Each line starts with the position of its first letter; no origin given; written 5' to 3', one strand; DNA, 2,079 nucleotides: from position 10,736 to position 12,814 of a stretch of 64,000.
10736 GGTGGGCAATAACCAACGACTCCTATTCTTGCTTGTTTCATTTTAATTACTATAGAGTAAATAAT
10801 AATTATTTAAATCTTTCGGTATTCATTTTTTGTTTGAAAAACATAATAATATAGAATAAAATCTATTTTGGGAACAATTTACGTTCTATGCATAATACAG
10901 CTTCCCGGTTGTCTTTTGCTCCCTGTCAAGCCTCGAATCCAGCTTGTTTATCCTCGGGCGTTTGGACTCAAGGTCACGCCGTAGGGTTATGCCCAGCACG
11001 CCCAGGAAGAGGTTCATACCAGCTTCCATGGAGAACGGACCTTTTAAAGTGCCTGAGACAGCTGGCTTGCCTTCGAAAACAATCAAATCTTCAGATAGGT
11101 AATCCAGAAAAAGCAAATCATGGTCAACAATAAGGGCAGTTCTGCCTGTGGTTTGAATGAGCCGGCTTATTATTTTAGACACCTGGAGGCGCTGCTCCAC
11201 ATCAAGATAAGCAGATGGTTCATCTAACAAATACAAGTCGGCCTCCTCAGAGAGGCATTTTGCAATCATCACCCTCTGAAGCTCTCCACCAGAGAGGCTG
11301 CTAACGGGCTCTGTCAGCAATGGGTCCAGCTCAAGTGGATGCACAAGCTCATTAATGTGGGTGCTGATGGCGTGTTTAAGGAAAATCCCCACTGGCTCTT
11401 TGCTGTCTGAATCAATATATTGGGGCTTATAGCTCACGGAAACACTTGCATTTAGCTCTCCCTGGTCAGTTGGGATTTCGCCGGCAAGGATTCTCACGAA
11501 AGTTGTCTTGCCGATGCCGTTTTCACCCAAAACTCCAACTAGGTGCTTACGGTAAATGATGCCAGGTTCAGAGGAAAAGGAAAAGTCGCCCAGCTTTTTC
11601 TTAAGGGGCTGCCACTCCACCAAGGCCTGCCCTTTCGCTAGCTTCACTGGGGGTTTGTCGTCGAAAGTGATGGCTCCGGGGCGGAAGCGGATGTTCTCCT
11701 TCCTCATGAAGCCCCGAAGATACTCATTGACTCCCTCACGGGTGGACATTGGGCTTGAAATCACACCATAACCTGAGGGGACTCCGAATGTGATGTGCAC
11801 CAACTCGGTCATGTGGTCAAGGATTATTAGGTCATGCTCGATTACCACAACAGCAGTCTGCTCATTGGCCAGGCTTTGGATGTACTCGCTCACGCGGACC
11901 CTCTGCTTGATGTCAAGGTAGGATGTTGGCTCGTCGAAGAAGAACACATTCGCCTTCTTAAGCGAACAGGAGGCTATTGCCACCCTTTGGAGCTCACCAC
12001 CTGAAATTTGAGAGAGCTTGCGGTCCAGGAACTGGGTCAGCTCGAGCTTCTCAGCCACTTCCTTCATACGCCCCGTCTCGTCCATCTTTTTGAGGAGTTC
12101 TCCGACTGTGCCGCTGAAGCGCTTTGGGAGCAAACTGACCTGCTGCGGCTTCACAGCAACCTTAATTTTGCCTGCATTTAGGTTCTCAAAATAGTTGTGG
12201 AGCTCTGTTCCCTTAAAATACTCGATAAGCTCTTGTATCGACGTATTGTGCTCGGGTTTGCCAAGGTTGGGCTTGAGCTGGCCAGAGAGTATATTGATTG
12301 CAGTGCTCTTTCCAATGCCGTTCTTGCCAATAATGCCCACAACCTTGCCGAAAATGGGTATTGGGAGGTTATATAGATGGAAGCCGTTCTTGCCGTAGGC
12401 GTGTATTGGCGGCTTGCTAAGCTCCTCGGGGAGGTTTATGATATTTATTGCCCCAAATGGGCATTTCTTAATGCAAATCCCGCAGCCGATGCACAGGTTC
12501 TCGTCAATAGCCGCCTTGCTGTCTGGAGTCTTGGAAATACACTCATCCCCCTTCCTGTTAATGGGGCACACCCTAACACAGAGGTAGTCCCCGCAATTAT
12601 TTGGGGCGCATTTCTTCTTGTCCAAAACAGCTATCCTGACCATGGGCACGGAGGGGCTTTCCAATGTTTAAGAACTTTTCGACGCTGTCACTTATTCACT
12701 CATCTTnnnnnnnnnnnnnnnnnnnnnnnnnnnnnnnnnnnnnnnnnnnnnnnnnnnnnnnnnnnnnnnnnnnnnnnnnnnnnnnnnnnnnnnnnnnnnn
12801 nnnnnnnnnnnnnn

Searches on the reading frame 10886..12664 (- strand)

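Call 11: search_protein_families(library=pfam, proteins=[window:10886-12664:-], max_evalue=0.001)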
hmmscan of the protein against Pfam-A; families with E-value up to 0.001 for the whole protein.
window:10886-12664:- (592 aa): 17 families
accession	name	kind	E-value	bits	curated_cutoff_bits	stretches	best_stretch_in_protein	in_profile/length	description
PF00005.33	ABC_tran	-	3.8e-43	147.8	25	2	106-248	11-137/137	ABC transporter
PF02463.25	SMC_N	-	5.8e-14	52.5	40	1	102-293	20-213/220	RecF/RecN/SMC N terminal domain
PF13304.12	AAA_21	-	4.5e-09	37.2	27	0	109-127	2-20/304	AAA domain, putative AbiEii toxin, Type IV TA system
PF12837.12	Fer4_6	-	1.1e-08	35.1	25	1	51-73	2-24/24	4Fe-4S binding domain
PF00037.32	Fer4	-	7.6e-08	32.3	21.1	1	52-73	2-23/24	4Fe-4S binding domain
PF04068.21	Fer4_RLI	-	1.8e-05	24.8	23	1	9-41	1-35/35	Possible Fer4-like domain in RNase L inhibitor, RLI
PF14697.11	Fer4_21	-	6.9e-05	23.3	35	1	12-74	1-58/59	4Fe-4S dicluster domain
PF05729.18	NACHT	-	6.9e-05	23.2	26.7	0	375-404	2-31/167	NACHT domain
PF03193.22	RsgA_GTPase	-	7.3e-05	23.1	30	0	104-134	104-134/174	RsgA GTPase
PF20720.3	nSTAND3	-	0.00014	22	27.2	0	372-397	16-41/155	Novel STAND NTPase 3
PF13191.12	AAA_16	-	0.0002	22.3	32.6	0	374-423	25-64/167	AAA ATPase domain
PF13187.11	Fer4_9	-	0.00023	21.6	27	1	23-73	4-52/52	4Fe-4S dicluster domain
PF12838.12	Fer4_7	-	0.00028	21.7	27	0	23-72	4-52/52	4Fe-4S dicluster domain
PF13237.11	Fer4_10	-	0.00029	21.1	25.5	1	52-76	3-29/53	4Fe-4S dicluster domain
PF00910.28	RNA_helicase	-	0.00035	21.5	21.5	0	111-141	3-33/105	RNA helicase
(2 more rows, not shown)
